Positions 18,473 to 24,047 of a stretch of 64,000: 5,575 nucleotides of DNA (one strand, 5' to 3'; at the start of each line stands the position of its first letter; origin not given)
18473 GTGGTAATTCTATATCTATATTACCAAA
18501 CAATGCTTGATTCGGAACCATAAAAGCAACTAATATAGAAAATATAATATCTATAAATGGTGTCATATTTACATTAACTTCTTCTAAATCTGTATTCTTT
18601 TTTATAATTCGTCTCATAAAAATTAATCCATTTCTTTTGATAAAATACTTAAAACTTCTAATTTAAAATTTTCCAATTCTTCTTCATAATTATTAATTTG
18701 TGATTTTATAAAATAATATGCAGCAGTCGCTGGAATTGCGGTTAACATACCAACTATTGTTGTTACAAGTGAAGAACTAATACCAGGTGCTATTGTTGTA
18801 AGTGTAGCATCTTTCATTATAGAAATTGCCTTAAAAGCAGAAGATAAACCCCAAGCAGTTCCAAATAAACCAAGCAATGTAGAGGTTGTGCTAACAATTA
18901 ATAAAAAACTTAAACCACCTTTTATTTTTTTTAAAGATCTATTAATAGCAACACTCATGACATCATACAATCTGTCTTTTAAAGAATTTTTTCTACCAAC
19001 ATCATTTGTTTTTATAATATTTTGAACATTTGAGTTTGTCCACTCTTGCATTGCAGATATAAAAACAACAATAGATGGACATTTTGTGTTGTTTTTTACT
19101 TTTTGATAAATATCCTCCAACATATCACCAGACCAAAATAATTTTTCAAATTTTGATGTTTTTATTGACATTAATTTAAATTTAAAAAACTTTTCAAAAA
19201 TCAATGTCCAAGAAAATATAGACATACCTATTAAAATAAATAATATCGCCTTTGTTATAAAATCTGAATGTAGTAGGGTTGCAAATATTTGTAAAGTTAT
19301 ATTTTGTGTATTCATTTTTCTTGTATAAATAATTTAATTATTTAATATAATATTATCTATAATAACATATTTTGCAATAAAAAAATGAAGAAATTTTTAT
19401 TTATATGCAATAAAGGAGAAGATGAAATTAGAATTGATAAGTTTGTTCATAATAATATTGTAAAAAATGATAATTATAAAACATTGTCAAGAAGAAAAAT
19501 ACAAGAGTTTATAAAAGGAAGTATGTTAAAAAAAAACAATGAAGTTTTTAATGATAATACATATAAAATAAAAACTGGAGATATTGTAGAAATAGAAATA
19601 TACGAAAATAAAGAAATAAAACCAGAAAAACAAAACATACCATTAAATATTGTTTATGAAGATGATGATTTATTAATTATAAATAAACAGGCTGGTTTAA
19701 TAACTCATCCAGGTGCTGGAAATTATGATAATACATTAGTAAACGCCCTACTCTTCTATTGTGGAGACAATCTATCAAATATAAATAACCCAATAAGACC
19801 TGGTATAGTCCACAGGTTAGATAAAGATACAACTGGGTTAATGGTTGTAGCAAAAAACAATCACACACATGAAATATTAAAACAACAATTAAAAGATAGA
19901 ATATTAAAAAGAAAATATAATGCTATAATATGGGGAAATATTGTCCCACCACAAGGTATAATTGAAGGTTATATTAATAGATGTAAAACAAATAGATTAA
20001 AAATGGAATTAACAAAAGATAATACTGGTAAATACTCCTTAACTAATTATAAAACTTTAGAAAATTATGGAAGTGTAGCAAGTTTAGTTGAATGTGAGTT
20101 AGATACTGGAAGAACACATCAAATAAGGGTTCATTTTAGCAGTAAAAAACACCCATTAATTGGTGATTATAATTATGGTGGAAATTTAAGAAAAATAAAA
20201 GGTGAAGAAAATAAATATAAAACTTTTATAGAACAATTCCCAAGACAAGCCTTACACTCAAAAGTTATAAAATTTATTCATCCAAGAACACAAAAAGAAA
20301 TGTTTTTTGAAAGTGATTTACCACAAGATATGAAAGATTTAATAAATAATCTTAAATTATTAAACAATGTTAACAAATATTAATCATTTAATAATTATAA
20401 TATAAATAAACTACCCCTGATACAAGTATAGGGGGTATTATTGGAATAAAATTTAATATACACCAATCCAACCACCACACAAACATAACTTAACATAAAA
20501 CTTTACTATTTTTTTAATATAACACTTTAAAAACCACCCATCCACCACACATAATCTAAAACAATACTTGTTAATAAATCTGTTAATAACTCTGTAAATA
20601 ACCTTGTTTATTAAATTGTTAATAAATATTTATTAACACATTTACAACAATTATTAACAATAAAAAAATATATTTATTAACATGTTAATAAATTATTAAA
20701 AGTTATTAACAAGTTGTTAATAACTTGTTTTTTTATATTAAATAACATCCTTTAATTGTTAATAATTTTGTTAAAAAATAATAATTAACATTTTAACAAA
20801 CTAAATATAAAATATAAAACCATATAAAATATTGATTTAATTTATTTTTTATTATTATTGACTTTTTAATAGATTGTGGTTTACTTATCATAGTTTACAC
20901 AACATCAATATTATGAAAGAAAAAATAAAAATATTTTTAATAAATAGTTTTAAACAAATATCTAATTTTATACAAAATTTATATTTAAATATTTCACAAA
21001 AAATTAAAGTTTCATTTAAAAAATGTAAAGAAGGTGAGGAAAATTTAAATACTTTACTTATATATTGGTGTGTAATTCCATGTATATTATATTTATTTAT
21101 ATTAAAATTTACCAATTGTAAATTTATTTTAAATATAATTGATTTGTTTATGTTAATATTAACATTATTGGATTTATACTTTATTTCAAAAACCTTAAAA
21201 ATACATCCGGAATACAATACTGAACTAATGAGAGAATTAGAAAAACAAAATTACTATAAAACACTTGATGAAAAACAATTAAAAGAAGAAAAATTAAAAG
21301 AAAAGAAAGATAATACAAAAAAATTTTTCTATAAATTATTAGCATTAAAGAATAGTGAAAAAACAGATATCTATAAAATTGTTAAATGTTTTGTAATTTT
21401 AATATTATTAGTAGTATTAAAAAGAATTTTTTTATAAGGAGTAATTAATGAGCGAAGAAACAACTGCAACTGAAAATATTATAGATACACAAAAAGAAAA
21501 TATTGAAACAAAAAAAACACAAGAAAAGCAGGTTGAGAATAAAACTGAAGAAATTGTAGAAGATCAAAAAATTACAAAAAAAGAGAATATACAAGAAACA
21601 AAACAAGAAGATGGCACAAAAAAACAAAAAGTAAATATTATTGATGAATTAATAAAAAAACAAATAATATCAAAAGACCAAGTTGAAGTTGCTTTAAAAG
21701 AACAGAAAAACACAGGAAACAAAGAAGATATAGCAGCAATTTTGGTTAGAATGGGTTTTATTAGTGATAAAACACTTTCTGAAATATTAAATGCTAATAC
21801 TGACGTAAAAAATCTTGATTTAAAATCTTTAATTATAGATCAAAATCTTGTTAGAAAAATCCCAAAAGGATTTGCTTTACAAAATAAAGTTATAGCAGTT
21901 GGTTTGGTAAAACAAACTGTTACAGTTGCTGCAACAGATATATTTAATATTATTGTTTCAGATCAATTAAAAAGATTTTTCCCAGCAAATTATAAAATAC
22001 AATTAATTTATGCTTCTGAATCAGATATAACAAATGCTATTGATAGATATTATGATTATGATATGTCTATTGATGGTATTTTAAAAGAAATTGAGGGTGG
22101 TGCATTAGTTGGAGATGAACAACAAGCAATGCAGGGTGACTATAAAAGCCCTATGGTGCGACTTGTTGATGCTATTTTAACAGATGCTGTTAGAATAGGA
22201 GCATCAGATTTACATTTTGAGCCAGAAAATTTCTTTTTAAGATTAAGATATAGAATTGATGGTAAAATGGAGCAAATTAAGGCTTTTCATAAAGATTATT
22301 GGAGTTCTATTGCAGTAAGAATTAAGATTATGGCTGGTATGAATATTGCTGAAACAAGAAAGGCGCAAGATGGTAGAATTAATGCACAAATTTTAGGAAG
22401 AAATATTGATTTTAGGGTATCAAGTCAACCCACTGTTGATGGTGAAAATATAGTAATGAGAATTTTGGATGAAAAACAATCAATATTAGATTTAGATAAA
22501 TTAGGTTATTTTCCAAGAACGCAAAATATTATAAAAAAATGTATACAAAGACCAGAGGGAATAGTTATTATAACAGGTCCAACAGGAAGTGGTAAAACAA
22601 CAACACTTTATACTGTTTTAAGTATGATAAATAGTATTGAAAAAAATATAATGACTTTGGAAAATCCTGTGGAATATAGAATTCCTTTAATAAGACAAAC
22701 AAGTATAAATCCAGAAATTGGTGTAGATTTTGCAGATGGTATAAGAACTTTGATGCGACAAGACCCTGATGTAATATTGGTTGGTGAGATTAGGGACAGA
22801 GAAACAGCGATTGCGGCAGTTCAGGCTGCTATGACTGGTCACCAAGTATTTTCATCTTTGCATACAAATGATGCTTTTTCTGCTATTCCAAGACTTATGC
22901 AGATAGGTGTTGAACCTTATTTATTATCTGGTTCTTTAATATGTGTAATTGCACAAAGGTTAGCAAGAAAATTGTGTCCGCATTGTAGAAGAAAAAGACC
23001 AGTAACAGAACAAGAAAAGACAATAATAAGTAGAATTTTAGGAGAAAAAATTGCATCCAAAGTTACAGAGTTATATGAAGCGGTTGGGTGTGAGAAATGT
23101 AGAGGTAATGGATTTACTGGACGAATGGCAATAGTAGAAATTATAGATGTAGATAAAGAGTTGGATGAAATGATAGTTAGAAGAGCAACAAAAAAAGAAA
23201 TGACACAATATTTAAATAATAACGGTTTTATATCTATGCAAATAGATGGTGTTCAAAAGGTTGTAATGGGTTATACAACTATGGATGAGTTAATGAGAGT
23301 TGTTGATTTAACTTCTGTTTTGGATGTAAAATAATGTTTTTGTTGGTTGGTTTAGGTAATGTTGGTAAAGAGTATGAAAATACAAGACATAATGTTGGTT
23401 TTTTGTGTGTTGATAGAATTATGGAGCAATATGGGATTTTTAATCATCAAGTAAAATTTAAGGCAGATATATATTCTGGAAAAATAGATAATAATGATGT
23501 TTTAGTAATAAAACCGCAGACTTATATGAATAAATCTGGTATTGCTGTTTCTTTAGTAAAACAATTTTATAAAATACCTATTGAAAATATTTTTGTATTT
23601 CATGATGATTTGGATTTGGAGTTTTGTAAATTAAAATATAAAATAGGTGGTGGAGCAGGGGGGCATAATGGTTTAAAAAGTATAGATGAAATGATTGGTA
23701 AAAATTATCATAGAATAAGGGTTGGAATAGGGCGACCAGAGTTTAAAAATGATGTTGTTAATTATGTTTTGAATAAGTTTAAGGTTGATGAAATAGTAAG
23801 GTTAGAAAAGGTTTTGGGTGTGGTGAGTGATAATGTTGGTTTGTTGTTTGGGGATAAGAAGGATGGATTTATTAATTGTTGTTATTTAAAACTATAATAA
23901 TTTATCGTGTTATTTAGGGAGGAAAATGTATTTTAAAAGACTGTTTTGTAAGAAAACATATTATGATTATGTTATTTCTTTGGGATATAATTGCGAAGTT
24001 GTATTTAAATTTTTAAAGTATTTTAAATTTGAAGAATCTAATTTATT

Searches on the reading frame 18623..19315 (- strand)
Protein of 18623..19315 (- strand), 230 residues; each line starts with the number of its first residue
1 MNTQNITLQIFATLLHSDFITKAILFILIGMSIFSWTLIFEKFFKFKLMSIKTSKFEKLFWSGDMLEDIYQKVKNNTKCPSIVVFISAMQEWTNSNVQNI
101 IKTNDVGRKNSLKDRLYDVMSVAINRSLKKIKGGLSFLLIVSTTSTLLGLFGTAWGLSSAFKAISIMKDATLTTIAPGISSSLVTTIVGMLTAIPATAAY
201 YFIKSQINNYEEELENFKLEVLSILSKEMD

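Call 7: search_protein_families(library=ncbifam, proteins=[window:18623-19315:-])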
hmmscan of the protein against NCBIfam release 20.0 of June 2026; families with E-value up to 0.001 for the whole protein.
window:18623-19315:- (230 aa): 5 families
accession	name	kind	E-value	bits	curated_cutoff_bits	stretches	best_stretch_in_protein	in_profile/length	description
TIGR02796.1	tolQ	equivalog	1.2e-54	185.3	221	1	10-227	2-216/216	protein TolQ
NF008066.0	PRK10801.1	equivalog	6.1e-37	127.3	403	1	8-228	4-220/230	Tol-Pal system protein TolQ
TIGR02797.1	exbB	equivalog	9.5e-28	97.4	206.2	1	14-226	6-210/211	tonB-system energizer ExbB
NF007722.0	PRK10414.1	equivalog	4.1e-21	75.6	402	1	6-230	8-225/244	tol-pal system-associated acyl-CoA thioesterase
TIGR02805.1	exbB2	equivalog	4.5e-06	26.8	135.35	1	130-207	50-127/138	TonB-system energizer ExbB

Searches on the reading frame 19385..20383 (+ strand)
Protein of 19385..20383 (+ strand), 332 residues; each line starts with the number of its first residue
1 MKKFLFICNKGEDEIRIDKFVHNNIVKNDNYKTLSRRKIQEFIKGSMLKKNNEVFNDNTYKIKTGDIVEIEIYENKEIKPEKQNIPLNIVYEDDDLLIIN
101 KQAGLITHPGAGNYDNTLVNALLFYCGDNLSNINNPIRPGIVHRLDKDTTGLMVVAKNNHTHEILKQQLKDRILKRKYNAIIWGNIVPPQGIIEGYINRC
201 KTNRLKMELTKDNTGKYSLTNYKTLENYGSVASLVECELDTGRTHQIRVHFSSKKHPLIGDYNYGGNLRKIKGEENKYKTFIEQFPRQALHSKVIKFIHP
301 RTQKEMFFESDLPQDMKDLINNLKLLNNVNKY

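Call 7: search_protein_families(library=ncbifam, proteins=[window:19385-20383:+])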
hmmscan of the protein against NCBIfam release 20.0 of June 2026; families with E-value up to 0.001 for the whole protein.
window:19385-20383:+ (332 aa): 6 families
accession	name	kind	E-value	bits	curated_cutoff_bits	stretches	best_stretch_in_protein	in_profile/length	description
TIGR00005.1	rluA_subfam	subfamily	5.1e-83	278.8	192.7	1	28-323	13-297/298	RluA family pseudouridine synthase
NF008385.0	PRK11180.1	equivalog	7.5e-82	275.3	351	1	31-325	28-314/325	23S rRNA pseudouridine(1911/1915/1917) synthase RluD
NF008249.0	PRK11025.1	equivalog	1.6e-31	109.4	378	1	12-324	17-314/317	23S rRNA pseudouridine(955/2504/2580) synthase RluC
NF008321.0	PRK11112.1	equivalog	2e-25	89.6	328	1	87-324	2-235/257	tRNA pseudouridine(65) synthase TruC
NF007543.0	PRK10158.1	equivalog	5.9e-25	88.2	286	1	83-310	10-215/219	bifunctional tRNA pseudouridine(32) synthase/23S rRNA pseudouridine(746) synthase RluA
TIGR01621.1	RluA-like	hypoth_equivalog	3.2e-20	72.3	222.3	1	87-267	2-168/217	TIGR01621 family pseudouridine synthase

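Call 9: find_encoding_contigs(protein=window:19385-20383:+, flank=10000, max_places=6)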
Protein window:19385-20383:+ (332 aa): 10 contigs read that carry it; 4 places shown.
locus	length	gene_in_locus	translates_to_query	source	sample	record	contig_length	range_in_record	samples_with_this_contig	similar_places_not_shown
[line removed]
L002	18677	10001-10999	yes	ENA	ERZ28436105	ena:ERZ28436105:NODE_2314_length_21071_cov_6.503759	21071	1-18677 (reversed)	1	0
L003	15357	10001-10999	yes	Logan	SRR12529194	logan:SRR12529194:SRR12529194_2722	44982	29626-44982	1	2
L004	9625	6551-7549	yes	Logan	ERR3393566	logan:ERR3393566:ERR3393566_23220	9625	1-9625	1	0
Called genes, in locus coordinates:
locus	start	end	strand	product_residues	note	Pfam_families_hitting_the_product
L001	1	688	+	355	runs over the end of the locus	PF00579:tRNA-synt_1b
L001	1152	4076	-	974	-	PF00005:ABC_tran (faint), PF02463:SMC_N (faint), PF13555:AAA_29 (faint), PF20720:nSTAND3 (faint), PF17760:UvrA_inter, PF17755:UvrA_DNA-bind, PF12399:BCA_ABC_TP_C (faint)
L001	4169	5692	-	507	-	PF13541:ChlI, PF01078:Mg_chelatase, PF00158:Sigma54_activat, PF07728:AAA_5, PF00493:MCM, PF13335:Mg_chelatase_C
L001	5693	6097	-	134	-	-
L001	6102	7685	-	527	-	PF25174:Beta-prop_THOC3 (faint), PF00930:DPPIV_N (faint), PF23381:Beta-prop_IFT122_1st (faint), PF26550:Tricorn_2nd, PF26549:Tricorn_N (weak), PF07676:PD40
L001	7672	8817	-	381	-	-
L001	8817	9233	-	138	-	PF02472:ExbD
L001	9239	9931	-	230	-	PF01618:MotA_ExbB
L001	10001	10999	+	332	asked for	PF00849:PseudoU_synth_2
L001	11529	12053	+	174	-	-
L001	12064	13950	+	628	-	PF05157:MshEN, PF00437:T2SSE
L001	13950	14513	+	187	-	PF01195:Pept_tRNA_hydro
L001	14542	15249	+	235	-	-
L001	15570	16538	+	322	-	PF10983:DUF2793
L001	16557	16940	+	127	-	-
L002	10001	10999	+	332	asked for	PF00849:PseudoU_synth_2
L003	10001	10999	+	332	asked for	PF00849:PseudoU_synth_2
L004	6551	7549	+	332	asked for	PF00849:PseudoU_synth_2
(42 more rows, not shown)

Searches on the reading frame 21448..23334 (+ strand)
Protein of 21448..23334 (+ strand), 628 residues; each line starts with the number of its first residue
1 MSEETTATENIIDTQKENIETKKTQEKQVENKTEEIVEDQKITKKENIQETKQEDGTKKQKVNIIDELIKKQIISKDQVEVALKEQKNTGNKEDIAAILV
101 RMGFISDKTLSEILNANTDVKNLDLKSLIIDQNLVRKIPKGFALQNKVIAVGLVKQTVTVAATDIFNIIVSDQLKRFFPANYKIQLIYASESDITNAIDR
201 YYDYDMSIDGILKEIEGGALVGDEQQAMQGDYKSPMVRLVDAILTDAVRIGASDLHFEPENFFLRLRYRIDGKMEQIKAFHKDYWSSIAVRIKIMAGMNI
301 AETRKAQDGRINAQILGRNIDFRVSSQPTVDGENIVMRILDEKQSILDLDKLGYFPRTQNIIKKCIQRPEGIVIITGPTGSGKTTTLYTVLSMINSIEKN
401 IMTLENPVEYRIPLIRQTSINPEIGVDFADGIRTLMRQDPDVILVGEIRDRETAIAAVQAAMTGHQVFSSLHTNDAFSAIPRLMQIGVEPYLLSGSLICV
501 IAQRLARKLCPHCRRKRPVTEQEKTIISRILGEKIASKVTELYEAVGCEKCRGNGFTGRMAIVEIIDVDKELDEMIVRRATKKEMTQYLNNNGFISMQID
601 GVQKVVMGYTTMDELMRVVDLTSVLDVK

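Call 7: search_protein_families(library=ncbifam, proteins=[window:21448-23334:+])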
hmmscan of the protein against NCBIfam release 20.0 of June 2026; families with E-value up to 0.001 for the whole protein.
window:21448-23334:+ (628 aa): 21 families
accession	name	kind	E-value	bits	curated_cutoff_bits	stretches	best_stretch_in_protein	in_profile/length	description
TIGR02538.1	type_IV_pilB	equivalog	1.1e-150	502.9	675.65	1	64-619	2-562/564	type IV-A pilus assembly ATPase PilB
TIGR02533.1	type_II_gspE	equivalog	8.4e-149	496.3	630.25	1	135-618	1-485/486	type II secretion system ATPase GspE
NF053534.1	T4PilAsmATPsTfpB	equivalog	1.9e-128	429.4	850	1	63-620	11-583/584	type IV pilus assembly ATPase TfpB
NF007755.0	PRK10436.1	equivalog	3.8e-120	401.7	617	1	146-620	17-460/465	type II secretion system protein GspE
NF041000.1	ATPase_ComGA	equivalog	2.1e-73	246.6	300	1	242-506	2-265/267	competence type IV pilus ATPase ComGA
TIGR01420.1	pilT_fam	subfamily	1.1e-49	169.5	319.1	1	241-509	3-271/343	PilT/PilU family type 4a pilus ATPase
TIGR02525.1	plasmid_TraJ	equivalog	2.1e-23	82.9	368.3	1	335-486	120-272/372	plasmid transfer ATPase TraJ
TIGR02524.1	dot_icm_DotB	equivalog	1.6e-22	80.2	463.3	1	357-484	122-257/358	Dot/Icm type IV secretion system ATPase DotB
NF058587.1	archaellum_moto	equivalog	1.8e-18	66.6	550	1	331-485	235-395/527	archaellum flagellar ATPase motor FlaI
TIGR03819.1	heli_sec_ATPase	hypoth_equivalog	1e-15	57.8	373.15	1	285-487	96-301/340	TadA family conjugal transfer-associated ATPase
TIGR02788.1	VirB11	equivalog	3.5e-14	52.5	249.95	1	343-486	121-265/308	P-type DNA transfer ATPase VirB11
TIGR02782.1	TrbB_P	equivalog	1.1e-13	51.2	304.55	1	359-486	126-255/303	P-type conjugative transfer ATPase TrbB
NF010407.0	PRK13833.1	subfamily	3.8e-13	49.5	499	1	360-489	135-265/323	conjugal transfer protein TrbB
NF053672.1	bindosome_BasE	exception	2.1e-11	43.3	1000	1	373-502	273-408/512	bindosome assembly system ATPase subunit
NF010469.0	PRK13894.1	subfamily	8.6e-11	41.7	508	1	359-485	139-266/320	conjugal transfer ATPase TrbB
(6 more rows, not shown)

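Call 13: find_homologous_proteins(query=window:21448-23334:+, max_evalue=1e-30)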
Query window:21448-23334:+ (628 aa): 8000 proteins with E <= 1e-30 among 8000 candidates; the best 120 are listed.
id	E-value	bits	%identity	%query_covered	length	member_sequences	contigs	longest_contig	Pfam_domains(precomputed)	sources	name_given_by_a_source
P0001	0.0e+0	1352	99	100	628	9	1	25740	PF05157.21,PF00437.27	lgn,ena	-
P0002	0.0e+0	1164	88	96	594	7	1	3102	PF05157.21,PF00437.27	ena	-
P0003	0.0e+0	1159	90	92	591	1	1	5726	PF05157.21,PF00437.27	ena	-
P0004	0.0e+0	1154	90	92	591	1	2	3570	PF05157.21,PF00437.27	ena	-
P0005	0.0e+0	1144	88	93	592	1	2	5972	PF05157.21,PF00437.27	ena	-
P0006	0.0e+0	1138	85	96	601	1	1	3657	PF05157.21,PF00437.27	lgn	-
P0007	0.0e+0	1114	82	96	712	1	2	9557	PF05157.21,PF00437.27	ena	-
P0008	0.0e+0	1112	85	94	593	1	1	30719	PF05157.21,PF00437.27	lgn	-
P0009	0.0e+0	1111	87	91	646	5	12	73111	PF05157.21,PF00437.27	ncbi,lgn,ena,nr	ncbi:MAG: type II/IV secretion system protein [Rickettsiales bacterium]|nr:type II/IV secretion syst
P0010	0.0e+0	1110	82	96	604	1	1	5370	PF05157.21,PF00437.27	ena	-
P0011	0.0e+0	1102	81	97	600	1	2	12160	PF05157.21,PF00437.27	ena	-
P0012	0.0e+0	1102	86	91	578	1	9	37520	PF05157.21,PF00437.27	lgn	-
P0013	0.0e+0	1102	81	97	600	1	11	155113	PF05157.21,PF00437.27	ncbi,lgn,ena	-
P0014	0.0e+0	1102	83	95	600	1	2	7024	PF05157.21,PF00437.27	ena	-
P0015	0.0e+0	1102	83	95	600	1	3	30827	PF05157.21,PF00437.27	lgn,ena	-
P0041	9.2e-266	901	67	94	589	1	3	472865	PF05157.21,PF00437.27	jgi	jgi:type IV pilus assembly protein PilB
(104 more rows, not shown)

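Call 15: find_encoding_contigs(protein=P0009, flank=8000, max_places=2)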
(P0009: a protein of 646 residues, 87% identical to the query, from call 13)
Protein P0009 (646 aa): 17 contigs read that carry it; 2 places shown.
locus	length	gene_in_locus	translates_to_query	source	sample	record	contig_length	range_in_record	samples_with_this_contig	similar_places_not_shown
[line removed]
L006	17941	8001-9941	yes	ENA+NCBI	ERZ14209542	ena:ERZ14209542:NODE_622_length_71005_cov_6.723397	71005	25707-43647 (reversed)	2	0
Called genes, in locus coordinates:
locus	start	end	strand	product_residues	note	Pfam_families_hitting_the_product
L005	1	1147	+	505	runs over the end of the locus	PF03023:MurJ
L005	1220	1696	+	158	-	PF00691:OmpA, PF05359:DUF748 (faint)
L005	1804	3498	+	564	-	PF02463:SMC_N, PF13476:AAA_23, PF13555:AAA_29 (faint), PF13304:AAA_21 (faint)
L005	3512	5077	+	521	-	PF08019:EptA_B_N, PF00884:Sulfatase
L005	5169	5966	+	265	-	PF01790:LGT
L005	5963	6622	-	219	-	PF01148:CTP_transf_1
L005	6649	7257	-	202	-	PF04972:BON (weak)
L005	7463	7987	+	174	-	-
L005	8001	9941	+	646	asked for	PF05157:MshEN, PF00437:T2SSE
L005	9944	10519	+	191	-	PF01195:Pept_tRNA_hydro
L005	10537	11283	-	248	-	-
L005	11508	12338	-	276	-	PF00793:DAHP_synth_1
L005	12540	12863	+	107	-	PF00886:Ribosomal_S16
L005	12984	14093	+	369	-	PF01018:GTP1_OBG, PF01926:MMR_HSR1, PF02421:FeoB_N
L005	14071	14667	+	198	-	PF02527:GidB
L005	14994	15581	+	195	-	-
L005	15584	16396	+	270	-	PF08378:NERD, PF01396:Zn_ribbon_Top1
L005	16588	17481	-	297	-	PF00691:OmpA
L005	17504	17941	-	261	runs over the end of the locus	PF13098:Thioredoxin_2, PF13462:Thioredoxin_4, PF01323:DSBA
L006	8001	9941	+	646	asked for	PF05157:MshEN, PF00437:T2SSE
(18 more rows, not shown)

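Call 16: find_encoding_contigs(protein=P0013, flank=8000, max_places=2)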
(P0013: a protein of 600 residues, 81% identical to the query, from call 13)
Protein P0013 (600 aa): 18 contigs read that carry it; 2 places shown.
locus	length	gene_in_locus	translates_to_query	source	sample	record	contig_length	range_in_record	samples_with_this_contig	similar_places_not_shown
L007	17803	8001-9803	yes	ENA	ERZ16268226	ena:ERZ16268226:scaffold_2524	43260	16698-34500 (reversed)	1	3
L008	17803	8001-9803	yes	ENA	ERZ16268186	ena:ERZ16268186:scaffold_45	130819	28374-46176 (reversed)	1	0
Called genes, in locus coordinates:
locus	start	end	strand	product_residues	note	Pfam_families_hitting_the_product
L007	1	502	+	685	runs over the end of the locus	PF02901:PFL-like, PF01228:Gly_radical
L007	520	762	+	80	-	PF01228:Gly_radical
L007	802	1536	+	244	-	PF13353:Fer4_12, PF04055:Radical_SAM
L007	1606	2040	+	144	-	PF11391:DUF2798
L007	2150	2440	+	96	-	-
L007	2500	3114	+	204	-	PF01612:DNA_pol_A_exo1, PF13482:RNase_H_2 (weak)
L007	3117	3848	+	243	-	PF03167:UDG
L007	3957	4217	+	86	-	PF01649:Ribosomal_S20p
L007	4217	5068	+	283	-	PF02355:SecD_SecF_C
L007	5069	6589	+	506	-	PF00224:PK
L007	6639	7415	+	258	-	PF02674:Colicin_V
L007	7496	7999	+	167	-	-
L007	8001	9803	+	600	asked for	PF05157:MshEN, PF00437:T2SSE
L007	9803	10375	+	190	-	PF01195:Pept_tRNA_hydro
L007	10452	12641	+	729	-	-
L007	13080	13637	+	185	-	-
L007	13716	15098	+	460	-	PF02878:PGM_PMM_I, PF02879:PGM_PMM_II, PF02880:PGM_PMM_III, PF00408:PGM_PMM_IV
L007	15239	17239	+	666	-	PF00289:Biotin_carb_N, PF02222:ATP-grasp, PF02786:CPSase_L_D2, PF07478:Dala_Dala_lig_C, PF08443:RimK (weak), PF02785:Biotin_carb_C, PF18140:PCC_BT, PF00364:Biotin_lipoyl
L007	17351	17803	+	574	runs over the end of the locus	PF03485:Arg_tRNA_synt_N, PF00750:tRNA-synt_1d, PF05746:DALR_1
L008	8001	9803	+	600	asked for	PF05157:MshEN, PF00437:T2SSE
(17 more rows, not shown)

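Call 17: find_encoding_contigs(protein=P0041, flank=8000, max_places=2)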
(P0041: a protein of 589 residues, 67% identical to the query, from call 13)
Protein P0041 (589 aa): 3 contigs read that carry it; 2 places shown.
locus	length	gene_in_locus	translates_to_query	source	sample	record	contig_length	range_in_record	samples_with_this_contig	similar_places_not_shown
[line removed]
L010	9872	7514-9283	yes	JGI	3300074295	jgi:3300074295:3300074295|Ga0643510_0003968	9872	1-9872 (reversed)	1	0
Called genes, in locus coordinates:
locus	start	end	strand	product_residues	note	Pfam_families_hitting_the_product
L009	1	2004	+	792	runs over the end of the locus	PF01751:Toprim, PF01131:Topoisom_bac, PF01396:Zn_ribbon_Top1, PF13368:Toprim_C_rpt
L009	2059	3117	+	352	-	-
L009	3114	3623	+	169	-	PF02661:Fic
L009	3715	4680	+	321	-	PF13624:SurA_N_3 (weak), PF13145:Rotamase_2, PF00639:Rotamase, PF13616:Rotamase_3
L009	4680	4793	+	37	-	-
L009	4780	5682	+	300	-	PF08032:SpoU_sub_bind (weak), PF00588:SpoU_methylase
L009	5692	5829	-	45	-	-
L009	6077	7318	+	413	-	PF00152:tRNA-synt_2 (faint), PF01409:tRNA-synt_2d (weak), PF13393:tRNA-synt_His, PF00587:tRNA-synt_2b, PF03129:HGTP_anticodon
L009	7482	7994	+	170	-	-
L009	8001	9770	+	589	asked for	PF05157:MshEN, PF00437:T2SSE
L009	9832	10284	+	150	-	PF00383:dCMP_cyt_deam_1, PF14437:MafB19-deam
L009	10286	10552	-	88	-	PF10073:GapR_DNA-bd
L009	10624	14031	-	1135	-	PF00580:UvrD-helicase, PF01443:Viral_helicase1 (faint), PF13245:AAA_19, PF00580:UvrD-helicase, PF13361:UvrD_C, PF13538:UvrD_C_2 (faint), PF12705:PDDEXK_1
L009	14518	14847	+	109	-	-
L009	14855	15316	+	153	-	-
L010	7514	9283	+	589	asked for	PF05157:MshEN, PF00437:T2SSE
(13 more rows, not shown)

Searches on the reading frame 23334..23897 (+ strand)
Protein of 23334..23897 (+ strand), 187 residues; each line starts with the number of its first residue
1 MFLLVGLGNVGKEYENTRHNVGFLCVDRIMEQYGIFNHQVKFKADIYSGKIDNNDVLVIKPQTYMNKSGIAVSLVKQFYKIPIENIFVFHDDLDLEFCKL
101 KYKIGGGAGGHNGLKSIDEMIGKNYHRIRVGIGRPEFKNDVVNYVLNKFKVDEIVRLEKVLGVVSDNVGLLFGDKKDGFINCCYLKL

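Call 7: search_protein_families(library=ncbifam, proteins=[window:23334-23897:+])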
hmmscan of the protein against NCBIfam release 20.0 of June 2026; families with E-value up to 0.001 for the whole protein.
window:23334-23897:+ (187 aa): 1 family
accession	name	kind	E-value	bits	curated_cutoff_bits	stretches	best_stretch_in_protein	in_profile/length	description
TIGR00447.2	pth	equivalog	3.2e-56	189.8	100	1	3-166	2-167/172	aminoacyl-tRNA hydrolase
